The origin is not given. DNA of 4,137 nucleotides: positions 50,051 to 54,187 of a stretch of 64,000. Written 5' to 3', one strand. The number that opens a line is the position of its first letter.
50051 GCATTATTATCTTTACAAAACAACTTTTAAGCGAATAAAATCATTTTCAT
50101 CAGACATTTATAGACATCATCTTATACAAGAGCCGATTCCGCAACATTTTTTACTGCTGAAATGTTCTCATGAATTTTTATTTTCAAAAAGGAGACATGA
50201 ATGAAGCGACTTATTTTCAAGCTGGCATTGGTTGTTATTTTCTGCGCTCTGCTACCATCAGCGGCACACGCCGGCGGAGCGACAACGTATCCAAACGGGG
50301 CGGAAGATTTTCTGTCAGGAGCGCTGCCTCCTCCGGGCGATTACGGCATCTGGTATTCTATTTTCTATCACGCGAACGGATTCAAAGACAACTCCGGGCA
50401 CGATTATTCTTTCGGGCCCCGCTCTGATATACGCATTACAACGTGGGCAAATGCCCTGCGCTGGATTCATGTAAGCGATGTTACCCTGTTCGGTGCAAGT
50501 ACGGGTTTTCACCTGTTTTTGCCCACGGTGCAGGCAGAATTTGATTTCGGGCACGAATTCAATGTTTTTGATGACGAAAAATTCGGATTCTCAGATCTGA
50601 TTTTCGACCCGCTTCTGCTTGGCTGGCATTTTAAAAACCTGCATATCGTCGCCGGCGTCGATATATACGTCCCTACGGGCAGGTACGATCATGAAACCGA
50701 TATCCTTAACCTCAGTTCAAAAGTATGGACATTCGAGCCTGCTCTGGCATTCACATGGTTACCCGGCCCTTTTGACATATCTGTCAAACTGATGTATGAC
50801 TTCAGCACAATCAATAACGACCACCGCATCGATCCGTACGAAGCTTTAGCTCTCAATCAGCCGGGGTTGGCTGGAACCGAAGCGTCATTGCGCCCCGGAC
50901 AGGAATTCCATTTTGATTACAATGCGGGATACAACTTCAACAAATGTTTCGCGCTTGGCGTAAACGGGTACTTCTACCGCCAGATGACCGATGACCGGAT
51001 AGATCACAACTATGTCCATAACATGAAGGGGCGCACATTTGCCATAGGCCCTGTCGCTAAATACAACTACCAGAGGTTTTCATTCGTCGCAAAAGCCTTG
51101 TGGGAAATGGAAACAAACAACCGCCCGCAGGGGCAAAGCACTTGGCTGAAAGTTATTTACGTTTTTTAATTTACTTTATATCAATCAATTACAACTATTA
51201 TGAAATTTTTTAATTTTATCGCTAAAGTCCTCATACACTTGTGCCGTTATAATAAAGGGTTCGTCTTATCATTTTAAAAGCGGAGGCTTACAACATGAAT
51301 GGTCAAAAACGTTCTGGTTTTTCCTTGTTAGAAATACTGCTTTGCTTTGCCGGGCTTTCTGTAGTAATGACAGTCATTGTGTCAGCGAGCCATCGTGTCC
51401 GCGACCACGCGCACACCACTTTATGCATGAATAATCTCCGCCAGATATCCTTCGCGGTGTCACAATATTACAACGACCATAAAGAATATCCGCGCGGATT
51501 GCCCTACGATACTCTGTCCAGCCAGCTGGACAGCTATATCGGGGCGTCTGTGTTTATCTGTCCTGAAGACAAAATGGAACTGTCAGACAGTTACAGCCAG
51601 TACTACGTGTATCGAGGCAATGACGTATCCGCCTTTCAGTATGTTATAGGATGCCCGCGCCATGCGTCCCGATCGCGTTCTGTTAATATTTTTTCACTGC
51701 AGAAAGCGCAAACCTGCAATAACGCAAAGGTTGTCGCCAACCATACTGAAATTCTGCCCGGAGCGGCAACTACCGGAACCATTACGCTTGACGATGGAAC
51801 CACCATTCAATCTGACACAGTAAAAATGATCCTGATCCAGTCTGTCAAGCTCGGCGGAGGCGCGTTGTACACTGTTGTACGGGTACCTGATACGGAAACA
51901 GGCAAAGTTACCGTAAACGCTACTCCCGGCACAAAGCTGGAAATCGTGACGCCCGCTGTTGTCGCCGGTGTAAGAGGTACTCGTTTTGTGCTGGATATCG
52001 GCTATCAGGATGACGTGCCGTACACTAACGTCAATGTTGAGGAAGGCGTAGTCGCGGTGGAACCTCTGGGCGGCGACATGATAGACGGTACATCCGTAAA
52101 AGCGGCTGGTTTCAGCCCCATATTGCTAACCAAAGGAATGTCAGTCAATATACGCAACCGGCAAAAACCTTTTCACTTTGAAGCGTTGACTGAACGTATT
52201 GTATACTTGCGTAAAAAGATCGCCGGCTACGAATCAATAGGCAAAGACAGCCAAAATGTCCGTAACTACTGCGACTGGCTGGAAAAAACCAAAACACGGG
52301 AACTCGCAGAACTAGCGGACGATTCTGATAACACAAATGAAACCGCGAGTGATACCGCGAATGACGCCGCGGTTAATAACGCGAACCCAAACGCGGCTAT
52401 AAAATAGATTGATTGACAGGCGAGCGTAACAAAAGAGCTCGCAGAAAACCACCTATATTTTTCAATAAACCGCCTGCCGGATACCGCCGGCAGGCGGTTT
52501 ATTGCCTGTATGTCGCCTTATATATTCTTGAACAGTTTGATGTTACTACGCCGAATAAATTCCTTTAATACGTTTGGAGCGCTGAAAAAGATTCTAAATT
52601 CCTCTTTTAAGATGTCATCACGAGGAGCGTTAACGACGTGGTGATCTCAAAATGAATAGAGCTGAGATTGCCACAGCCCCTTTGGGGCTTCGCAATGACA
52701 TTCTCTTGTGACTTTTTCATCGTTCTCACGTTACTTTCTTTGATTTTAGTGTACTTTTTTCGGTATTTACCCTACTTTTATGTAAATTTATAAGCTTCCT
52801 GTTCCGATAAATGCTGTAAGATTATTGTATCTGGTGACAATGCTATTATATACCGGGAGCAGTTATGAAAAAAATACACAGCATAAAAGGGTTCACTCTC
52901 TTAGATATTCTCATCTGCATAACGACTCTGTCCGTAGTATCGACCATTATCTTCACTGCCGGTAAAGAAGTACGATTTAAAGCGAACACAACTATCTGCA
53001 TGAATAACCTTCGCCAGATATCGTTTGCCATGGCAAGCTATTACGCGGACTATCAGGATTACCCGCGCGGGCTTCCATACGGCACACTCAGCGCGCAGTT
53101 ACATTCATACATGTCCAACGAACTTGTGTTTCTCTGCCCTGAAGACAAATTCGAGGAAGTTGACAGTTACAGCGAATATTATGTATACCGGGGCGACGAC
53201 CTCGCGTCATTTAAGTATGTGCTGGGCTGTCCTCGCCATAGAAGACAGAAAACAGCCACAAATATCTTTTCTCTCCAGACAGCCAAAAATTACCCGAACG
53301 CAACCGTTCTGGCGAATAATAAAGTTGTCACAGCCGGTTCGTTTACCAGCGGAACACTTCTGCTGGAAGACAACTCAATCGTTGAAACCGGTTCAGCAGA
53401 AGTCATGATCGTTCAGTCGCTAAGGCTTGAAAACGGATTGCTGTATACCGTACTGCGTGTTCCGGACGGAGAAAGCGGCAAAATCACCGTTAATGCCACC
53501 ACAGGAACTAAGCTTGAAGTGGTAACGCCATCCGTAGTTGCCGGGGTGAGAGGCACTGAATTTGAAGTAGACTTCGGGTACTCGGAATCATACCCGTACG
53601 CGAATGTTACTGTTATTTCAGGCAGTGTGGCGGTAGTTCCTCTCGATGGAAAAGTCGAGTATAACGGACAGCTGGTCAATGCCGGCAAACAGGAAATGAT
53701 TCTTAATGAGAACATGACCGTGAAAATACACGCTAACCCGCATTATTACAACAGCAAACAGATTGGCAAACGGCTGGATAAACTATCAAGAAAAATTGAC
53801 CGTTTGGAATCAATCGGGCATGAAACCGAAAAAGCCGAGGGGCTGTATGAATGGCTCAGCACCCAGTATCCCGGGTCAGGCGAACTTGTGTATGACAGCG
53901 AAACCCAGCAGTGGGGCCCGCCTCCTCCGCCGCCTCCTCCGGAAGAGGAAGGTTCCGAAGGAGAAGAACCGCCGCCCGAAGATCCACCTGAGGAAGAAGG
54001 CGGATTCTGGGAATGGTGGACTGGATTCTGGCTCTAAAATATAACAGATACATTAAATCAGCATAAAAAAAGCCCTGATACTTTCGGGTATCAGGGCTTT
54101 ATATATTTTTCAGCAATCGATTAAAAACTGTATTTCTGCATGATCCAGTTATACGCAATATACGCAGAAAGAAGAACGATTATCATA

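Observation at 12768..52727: Novel ~150-bp repeat family: four copies in 40 kb, always just upstream of plus-strand genes, one inverted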

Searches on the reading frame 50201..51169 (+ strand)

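Call 18: search_protein_families(library=pfam, proteins=[window:50201-51169:+], max_evalue=0.01)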
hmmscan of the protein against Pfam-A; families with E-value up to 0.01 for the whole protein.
window:50201-51169:+ (322 aa): 1 family
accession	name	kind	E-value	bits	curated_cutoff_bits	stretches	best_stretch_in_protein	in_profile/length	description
PF13557.12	Phenol_MetA_deg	-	1e-51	176.8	22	1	60-317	3-241/242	Putative MetA-pathway of phenol degradation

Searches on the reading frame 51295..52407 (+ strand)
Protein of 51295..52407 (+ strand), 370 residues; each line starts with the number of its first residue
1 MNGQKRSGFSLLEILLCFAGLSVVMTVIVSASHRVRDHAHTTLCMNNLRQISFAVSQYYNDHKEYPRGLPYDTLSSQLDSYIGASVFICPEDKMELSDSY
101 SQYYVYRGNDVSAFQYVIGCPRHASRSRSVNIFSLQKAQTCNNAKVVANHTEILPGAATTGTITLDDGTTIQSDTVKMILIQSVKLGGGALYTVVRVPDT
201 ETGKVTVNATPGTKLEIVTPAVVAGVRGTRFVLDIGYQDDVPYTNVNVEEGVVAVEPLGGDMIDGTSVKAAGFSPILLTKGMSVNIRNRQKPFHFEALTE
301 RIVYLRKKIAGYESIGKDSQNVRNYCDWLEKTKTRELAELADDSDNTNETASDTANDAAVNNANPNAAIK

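Call 18: search_protein_families(library=pfam, proteins=[window:51295-52407:+], max_evalue=0.01)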
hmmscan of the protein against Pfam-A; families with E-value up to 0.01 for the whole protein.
window:51295-52407:+ (370 aa): 2 families
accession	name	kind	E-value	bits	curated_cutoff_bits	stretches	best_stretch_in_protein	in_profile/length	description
PF04773.18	FecR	-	6.1e-06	27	24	1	200-253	45-96/97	FecR protein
PF07596.16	SBP_bac_10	-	0.00075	20.1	23.3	1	36-68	4-36/268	Protein of unknown function (DUF1559)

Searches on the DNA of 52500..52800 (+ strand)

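Call 24: search_dna_similar(query=window:52573-52731:+, collection=plasmids, mode=distant, max_evalue=0.01)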
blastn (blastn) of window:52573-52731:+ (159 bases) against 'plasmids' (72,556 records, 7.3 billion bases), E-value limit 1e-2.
No match.

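Call 25: search_dna_similar(query=window:52573-52731:+, collection=phages, mode=distant, max_evalue=0.01)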
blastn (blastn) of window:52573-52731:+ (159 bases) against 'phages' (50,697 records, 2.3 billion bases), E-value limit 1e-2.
No match.

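Call 56: search_rna_families(source=window, start=52500, end=52800, threshold=evalue, max_evalue=10, show_alignments=2)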
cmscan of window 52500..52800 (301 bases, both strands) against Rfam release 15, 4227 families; matches with E-value up to 10: 2.
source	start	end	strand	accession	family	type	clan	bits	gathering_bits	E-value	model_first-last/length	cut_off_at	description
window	52595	52789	-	RF03077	RT-2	Gene; sRNA;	-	12.3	40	0.98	1-222/222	no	RT-2 RNA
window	52675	52691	+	RF02806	PyrR208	Gene; snRNA; snoRNA; HACA-box;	-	11.2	64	9.2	12-28/60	no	Pyrobaculum sRNA 208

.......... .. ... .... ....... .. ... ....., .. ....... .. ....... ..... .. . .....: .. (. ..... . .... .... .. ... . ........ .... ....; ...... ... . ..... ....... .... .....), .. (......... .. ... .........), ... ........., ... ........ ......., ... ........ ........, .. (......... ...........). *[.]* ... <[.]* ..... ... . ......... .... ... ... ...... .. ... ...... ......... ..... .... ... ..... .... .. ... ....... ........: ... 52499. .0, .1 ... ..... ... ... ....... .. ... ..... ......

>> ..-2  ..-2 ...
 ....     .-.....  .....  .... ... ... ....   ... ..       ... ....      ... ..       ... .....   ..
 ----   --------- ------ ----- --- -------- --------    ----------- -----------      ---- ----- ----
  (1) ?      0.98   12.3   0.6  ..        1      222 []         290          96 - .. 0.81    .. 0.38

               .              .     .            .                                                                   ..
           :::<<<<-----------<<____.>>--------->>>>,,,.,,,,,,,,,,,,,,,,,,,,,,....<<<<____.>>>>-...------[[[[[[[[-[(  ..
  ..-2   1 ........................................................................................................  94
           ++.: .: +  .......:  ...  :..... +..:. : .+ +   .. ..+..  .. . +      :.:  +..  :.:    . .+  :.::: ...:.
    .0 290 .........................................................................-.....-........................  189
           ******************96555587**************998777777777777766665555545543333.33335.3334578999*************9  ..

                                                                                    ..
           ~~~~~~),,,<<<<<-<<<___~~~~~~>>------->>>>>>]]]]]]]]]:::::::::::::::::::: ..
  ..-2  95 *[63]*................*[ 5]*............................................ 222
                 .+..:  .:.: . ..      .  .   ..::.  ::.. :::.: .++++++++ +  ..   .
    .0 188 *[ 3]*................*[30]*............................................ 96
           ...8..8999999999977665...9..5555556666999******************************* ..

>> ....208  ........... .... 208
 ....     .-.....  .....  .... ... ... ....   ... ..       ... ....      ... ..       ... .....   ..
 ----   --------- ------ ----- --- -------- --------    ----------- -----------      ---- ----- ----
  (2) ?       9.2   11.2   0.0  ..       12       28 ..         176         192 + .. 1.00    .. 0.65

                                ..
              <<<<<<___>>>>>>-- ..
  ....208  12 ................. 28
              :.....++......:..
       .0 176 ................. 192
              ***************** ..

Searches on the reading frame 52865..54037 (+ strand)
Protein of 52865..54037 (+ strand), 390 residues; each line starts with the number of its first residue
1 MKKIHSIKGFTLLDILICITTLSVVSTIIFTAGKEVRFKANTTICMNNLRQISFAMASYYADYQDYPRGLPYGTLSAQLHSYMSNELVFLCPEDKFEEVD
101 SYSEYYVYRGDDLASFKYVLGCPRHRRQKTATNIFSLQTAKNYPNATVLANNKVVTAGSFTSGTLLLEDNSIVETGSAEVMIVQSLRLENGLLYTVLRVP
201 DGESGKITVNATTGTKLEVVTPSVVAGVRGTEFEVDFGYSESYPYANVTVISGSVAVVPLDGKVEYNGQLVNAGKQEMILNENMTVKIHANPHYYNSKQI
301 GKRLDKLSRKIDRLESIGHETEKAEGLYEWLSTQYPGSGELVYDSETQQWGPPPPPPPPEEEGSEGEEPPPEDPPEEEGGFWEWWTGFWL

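Call 18: search_protein_families(library=pfam, proteins=[window:52865-54037:+], max_evalue=0.01)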
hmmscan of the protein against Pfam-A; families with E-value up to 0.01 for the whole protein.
window:52865-54037:+ (390 aa): 2 families
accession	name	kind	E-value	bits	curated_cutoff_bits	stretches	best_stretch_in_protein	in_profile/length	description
PF04773.18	FecR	-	1e-05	26.3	24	1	203-255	46-96/97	FecR protein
PF07596.16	SBP_bac_10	-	0.00057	20.4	23.3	1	45-89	12-59/268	Protein of unknown function (DUF1559)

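Call 26: find_encoding_contigs(protein=window:52865-54037:+, flank=10000, max_places=10)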
Protein window:52865-54037:+ (390 aa): 3 contigs read that carry it; 2 places shown.
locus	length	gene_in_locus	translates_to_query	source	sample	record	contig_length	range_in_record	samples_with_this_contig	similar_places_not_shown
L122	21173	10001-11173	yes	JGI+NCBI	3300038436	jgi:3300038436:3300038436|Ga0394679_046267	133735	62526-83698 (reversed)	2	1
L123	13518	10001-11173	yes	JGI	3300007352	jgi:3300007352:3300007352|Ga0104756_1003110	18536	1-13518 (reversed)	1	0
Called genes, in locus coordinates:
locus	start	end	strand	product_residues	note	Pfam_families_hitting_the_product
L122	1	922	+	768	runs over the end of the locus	-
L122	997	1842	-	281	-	PF14338:Mrr_N, PF04471:Mrr_cat, PF22722:NA-iREase1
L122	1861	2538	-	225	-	PF00440:TetR_N, PF21303:TetR_C_39 (faint)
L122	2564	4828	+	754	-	PF09371:Tex_N, PF22706:Tex_central_region, PF16921:Tex_YqgF, PF14639:YqgF (weak), PF14635:HHH_7, PF12836:HHH_3, PF17674:HHH_9, PF00575:S1, +1 more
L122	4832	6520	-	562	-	PF11412:DsbD_N, PF02683:DsbD_TM, PF13386:DsbD_2, PF00085:Thioredoxin, PF13098:Thioredoxin_2, PF13899:Thioredoxin_7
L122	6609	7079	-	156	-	PF00581:Rhodanese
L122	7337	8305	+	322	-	PF13557:Phenol_MetA_deg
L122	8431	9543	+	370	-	PF04773:FecR (weak)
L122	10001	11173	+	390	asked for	PF04773:FecR (faint)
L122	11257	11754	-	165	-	-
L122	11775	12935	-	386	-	PF00478:IMPDH, PF01070:FMN_dh, PF05690:ThiG (faint), PF03060:NMO (weak)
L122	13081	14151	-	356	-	PF13439:Glyco_transf_4, PF13579:Glyco_trans_4_4, PF20706:GT4-conflict (weak), PF00534:Glycos_transf_1, PF13692:Glyco_trans_1_4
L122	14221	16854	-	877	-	PF06165:GH94_b-supersand, PF17167:Glyco_hydro_94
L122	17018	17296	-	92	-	-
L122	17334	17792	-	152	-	PF01161:PBP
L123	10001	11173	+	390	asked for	PF04773:FecR (faint)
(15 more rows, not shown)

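Call 36: find_homologous_proteins(query=window:52865-54037:+, max_evalue=0.00001)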
Query window:52865-54037:+ (390 aa): 17 proteins with E <= 0.00001 among 7403 candidates.
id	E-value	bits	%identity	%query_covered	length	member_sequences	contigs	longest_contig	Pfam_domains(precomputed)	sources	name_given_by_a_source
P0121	6.9e-265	896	100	100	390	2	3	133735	PF04773.19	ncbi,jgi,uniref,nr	ncbi:MAG: hypothetical protein C4541_13510 [Candidatus Auribacter fodinae]|jgi:type II secretory pat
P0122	3.8e-121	423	57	85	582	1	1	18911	-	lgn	-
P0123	3.6e-104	367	50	85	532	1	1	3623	-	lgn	-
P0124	1.1e-102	362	51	83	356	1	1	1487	PF04773.19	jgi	-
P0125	3.1e-101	357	50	85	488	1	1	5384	PF04773.19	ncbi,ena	-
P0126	9.0e-101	356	50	85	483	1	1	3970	PF04773.19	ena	-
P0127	1.0e-94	336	49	83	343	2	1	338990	PF04773.19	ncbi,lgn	ncbi:MAG: FecR domain-containing protein [Candidatus Auribacterota bacterium]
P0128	2.7e-90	321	41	97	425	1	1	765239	PF04773.19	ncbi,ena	-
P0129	1.0e-89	319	36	98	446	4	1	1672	-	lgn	-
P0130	3.7e-89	318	46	83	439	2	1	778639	PF04773.19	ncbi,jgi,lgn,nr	ncbi:MAG: FecR domain-containing protein [Candidatus Auribacterota bacterium]|jgi:type II secretory 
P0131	7.9e-85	303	44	85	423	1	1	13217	-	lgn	-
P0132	5.8e-83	297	43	84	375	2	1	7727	PF07596.17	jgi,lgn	-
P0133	2.4e-70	256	39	85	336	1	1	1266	-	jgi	-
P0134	3.7e-69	252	40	83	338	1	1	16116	-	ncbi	-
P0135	9.5e-35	138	35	61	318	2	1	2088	PF04773.19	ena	-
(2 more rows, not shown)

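Call 48: find_encoding_contigs(protein=P0122, flank=10000, max_places=4)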
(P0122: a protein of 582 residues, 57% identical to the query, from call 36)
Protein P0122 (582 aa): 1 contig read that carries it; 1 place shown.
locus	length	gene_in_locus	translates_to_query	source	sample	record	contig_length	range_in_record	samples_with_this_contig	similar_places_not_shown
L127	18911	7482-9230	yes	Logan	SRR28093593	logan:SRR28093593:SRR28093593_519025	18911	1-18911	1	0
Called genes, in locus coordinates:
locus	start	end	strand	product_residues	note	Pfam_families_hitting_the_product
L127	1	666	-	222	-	?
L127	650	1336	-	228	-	PF18306:LDcluster4, PF03641:Lysine_decarbox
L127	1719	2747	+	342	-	PF03781:FGE-sulfatase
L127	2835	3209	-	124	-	-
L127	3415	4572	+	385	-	PF13439:Glyco_transf_4, PF13579:Glyco_trans_4_4 (weak), PF00534:Glycos_transf_1, PF13692:Glyco_trans_1_4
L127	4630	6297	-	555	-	PF11412:DsbD_N, PF02683:DsbD_TM, PF13386:DsbD_2, PF00085:Thioredoxin, PF13098:Thioredoxin_2, PF13899:Thioredoxin_7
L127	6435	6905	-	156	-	PF00581:Rhodanese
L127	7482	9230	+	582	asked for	-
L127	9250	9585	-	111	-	-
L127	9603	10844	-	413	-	PF00999:Na_H_Exchanger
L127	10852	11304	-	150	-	PF00359:PTS_EIIA_2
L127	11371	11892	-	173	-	PF04893:Yip1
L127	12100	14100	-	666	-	PF08376:NIT, PF00512:HisKA, PF02518:HATPase_c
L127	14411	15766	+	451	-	PF03448:MgtE_N, PF00571:CBS, PF01769:MgtE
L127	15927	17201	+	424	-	PF03952:Enolase_N, PF00113:Enolase_C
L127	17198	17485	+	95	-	PF04977:DivIC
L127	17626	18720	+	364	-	PF07498:Rho_N (weak), PF16258:DUF4912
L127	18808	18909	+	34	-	?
